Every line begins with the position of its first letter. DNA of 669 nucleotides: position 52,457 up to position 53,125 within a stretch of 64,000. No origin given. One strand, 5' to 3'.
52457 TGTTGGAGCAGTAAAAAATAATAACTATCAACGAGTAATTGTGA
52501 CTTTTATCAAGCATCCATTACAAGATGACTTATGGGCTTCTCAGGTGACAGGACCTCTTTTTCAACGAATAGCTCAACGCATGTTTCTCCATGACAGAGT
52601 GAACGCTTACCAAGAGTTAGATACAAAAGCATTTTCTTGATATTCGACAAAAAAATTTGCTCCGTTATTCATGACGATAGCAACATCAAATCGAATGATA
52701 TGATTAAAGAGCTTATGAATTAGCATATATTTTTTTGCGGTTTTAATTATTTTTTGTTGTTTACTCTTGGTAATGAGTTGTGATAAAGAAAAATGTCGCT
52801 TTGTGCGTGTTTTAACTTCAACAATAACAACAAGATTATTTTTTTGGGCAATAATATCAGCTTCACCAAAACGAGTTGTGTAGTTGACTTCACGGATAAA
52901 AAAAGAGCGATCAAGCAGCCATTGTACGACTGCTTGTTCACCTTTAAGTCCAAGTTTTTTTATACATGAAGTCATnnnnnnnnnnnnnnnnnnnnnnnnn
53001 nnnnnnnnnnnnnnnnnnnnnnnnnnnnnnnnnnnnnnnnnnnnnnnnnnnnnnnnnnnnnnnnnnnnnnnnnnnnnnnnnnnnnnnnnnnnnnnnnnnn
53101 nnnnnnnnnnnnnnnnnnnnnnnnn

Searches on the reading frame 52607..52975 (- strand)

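Call 91: search_protein_families(library=pfam, proteins=[window:52607-52975:-], max_evalue=0.0001)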
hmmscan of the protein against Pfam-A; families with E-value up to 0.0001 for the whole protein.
window:52607-52975:- (122 aa): 2 families
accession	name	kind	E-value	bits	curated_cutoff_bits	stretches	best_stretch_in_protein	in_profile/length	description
PF02021.23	UPF0102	-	2.2e-20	73.2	23.6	1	12-101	1-80/80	Uncharacterised protein family UPF0102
PF08378.17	NERD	-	9.8e-05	23.3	22.1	0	9-86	2-91/111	Nuclease-related domain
